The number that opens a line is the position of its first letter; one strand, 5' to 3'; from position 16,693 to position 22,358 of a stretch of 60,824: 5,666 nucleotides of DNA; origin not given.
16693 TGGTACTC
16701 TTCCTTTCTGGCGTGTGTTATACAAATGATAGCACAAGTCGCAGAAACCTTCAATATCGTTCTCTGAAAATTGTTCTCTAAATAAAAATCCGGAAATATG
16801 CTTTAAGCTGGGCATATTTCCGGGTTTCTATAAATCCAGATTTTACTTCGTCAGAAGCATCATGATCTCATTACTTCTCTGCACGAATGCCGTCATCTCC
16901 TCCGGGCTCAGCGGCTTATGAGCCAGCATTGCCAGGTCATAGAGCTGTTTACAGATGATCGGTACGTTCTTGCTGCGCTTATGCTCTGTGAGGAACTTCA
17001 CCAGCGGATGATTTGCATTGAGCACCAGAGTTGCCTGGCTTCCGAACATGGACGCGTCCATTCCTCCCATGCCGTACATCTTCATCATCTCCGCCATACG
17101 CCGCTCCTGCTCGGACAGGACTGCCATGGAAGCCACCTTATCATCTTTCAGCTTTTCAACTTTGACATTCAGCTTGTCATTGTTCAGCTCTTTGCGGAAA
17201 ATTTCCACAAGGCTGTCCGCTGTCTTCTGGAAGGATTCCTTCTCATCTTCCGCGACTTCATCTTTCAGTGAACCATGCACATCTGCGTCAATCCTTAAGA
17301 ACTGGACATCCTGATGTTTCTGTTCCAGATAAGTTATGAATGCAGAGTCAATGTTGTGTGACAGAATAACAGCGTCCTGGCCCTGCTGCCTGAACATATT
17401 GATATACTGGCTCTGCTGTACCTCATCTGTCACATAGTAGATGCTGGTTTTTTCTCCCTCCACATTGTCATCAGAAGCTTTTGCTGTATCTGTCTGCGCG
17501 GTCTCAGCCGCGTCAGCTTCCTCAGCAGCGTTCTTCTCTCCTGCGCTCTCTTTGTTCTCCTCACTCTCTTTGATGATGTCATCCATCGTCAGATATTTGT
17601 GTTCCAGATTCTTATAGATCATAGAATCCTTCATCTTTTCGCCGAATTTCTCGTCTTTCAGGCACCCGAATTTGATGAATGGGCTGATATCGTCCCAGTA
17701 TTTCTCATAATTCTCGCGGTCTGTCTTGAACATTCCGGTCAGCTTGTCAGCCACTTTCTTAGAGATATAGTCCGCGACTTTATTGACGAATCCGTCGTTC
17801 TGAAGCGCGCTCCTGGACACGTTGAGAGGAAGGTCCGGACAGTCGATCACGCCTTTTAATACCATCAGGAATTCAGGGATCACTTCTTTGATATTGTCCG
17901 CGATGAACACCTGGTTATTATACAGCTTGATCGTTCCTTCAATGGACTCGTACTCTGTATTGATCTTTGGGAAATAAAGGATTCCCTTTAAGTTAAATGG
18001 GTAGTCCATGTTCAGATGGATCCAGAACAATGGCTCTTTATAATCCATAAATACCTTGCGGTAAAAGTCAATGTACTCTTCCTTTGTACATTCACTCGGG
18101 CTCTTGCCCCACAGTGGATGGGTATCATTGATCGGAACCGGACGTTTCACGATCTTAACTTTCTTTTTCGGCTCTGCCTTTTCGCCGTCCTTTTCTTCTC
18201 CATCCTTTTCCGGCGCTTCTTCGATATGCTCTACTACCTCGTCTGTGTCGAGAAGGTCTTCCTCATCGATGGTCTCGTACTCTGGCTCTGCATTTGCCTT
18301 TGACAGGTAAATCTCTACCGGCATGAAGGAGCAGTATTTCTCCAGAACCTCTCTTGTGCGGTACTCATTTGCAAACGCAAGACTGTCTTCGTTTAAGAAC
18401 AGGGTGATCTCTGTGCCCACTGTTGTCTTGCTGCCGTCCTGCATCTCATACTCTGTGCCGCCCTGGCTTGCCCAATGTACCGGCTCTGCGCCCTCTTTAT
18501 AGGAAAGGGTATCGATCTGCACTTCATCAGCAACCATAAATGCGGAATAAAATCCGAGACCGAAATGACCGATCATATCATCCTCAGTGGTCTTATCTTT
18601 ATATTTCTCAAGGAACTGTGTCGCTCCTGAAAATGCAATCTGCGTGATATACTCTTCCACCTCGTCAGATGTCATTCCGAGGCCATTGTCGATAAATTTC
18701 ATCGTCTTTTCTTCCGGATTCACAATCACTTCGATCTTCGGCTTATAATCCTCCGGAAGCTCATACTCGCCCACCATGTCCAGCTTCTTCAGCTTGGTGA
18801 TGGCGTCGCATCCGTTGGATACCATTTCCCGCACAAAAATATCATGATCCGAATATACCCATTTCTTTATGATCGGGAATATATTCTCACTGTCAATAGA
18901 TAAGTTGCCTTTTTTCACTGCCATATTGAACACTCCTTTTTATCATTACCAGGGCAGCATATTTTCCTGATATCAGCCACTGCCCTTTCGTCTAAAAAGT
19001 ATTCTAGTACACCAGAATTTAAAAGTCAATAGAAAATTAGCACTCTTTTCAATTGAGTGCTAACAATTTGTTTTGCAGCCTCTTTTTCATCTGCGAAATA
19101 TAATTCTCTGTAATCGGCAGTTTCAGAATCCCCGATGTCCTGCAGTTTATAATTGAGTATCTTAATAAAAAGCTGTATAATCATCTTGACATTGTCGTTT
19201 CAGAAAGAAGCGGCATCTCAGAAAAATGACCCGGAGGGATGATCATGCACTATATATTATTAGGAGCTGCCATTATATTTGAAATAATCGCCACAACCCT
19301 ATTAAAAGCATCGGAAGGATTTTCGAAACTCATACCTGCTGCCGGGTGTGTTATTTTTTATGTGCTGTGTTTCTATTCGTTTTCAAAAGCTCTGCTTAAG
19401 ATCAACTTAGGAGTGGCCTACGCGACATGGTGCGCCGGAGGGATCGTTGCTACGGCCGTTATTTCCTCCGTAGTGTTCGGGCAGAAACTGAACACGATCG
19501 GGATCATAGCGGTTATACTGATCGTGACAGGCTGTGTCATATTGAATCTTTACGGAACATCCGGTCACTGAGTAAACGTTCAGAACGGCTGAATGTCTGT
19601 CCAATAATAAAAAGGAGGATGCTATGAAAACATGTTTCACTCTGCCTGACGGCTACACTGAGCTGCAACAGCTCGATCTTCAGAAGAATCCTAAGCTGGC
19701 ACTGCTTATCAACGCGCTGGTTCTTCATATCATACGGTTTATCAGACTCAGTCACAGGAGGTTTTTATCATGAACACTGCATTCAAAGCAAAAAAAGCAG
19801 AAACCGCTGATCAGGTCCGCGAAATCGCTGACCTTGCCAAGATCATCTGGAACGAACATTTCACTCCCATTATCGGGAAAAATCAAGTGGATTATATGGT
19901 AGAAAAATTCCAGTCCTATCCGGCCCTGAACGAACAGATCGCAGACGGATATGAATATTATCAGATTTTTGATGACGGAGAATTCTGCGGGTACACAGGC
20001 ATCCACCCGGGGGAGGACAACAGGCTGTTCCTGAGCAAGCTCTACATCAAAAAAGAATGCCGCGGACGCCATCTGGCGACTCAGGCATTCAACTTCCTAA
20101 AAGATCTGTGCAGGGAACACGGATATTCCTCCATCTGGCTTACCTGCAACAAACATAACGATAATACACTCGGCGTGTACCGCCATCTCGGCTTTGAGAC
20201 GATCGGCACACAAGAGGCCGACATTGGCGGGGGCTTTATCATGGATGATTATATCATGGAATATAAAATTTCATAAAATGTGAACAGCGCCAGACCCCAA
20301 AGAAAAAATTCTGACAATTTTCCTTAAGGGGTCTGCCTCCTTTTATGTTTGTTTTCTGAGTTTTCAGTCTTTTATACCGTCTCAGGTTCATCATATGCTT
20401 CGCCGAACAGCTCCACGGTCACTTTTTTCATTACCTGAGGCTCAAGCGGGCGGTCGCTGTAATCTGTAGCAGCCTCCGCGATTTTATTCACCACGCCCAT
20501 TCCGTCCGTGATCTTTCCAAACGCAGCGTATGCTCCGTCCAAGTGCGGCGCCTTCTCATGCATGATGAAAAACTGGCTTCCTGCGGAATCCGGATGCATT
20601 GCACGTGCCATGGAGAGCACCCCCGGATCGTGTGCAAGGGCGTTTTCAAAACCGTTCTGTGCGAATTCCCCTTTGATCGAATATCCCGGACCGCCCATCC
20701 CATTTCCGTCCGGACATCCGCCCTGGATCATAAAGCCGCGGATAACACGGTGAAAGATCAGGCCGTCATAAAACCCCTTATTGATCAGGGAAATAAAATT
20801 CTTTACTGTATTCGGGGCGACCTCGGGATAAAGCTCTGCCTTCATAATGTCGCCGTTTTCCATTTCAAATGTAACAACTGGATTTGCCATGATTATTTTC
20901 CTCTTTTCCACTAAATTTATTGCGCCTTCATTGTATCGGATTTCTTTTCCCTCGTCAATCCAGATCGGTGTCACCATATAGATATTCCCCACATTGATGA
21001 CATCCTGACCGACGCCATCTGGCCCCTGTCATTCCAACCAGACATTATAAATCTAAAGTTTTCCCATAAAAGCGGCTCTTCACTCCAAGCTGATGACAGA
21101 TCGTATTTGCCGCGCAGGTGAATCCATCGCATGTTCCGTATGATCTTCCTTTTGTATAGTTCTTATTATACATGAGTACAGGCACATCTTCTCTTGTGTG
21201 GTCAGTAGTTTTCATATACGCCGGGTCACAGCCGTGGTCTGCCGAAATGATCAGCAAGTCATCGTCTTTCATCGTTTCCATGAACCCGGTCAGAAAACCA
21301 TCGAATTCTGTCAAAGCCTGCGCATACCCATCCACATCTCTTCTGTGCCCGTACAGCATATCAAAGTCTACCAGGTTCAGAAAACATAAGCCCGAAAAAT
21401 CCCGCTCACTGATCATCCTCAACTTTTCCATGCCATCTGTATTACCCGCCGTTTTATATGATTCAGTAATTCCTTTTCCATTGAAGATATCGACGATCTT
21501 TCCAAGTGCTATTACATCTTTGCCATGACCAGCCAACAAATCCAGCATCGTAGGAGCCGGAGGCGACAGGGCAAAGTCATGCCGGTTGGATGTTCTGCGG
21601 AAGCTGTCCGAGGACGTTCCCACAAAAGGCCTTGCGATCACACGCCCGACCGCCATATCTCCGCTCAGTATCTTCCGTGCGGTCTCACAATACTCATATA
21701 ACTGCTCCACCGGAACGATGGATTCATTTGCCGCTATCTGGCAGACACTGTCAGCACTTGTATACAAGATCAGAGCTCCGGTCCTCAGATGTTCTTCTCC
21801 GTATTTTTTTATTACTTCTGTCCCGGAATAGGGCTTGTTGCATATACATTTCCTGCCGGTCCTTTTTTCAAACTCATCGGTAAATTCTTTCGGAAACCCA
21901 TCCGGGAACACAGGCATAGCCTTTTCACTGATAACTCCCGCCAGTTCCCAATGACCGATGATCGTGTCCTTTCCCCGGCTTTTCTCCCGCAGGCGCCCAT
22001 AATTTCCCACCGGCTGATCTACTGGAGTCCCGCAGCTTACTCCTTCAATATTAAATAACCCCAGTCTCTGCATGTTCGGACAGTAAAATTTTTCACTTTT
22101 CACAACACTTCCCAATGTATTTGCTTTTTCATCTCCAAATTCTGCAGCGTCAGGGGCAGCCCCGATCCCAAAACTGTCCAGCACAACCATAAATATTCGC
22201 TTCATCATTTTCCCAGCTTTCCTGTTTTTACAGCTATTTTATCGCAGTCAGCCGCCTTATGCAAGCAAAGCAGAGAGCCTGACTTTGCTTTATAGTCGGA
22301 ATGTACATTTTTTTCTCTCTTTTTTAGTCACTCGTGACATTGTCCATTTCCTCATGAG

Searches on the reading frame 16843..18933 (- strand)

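Call 37: search_protein_families(library=pfam, proteins=[window:16843-18933:-], max_evalue=0.00001)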
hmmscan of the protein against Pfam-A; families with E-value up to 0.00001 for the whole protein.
window:16843-18933:- (696 aa): 2 families
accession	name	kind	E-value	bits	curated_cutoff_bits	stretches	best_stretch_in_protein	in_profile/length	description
PF00183.23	HSP90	-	5.2e-60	204.3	24.4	2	187-462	2-283/518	Hsp90 protein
PF13589.12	HATPase_c_3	-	1.5e-07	31.9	25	1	34-148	7-96/137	Histidine kinase-, DNA gyrase B-, and HSP90-like ATPase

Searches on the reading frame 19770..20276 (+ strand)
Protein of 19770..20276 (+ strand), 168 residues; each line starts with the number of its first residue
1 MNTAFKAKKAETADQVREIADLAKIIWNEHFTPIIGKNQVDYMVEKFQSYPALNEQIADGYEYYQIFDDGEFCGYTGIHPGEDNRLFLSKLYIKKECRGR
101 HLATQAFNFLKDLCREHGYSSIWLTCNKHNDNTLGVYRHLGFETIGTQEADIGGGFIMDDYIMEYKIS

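Call 37: search_protein_families(library=pfam, proteins=[window:19770-20276:+], max_evalue=0.00001)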
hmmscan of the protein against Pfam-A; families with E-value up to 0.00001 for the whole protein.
window:19770-20276:+ (168 aa): 4 families
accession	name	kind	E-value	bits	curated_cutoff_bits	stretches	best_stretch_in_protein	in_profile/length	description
PF00583.31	Acetyltransf_1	-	5.2e-17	62.6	20.7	1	49-142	19-116/116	Acetyltransferase (GNAT) family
PF13673.13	Acetyltransf_10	-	1.2e-12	48.4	23.6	1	39-150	9-115/128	Acetyltransferase (GNAT) domain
PF13508.13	Acetyltransf_7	-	7.2e-09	36.3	27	1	61-143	3-83/84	Acetyltransferase (GNAT) domain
PF13302.13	Acetyltransf_3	-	9.3e-08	33.3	25.4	1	45-143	39-138/138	Acetyltransferase (GNAT) domain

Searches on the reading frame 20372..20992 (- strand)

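Call 37: search_protein_families(library=pfam, proteins=[window:20372-20992:-], max_evalue=0.00001)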
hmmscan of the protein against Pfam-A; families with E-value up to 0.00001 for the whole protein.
window:20372-20992:- (206 aa): 1 family
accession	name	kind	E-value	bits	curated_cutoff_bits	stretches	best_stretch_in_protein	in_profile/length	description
PF00160.26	Pro_isomerase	-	6.7e-47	160.1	21.7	1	40-193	2-159/159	Cyclophilin type peptidyl-prolyl cis-trans isomerase/CLD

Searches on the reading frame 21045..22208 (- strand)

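Call 37: search_protein_families(library=pfam, proteins=[window:21045-22208:-], max_evalue=0.00001)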
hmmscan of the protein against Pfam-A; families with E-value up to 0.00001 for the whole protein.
window:21045-22208:- (387 aa): 1 family
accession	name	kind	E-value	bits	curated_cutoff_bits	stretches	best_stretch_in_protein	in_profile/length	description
PF01676.23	Metalloenzyme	-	1.6e-35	123.3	24.3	1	3-377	1-251/252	Metalloenzyme superfamily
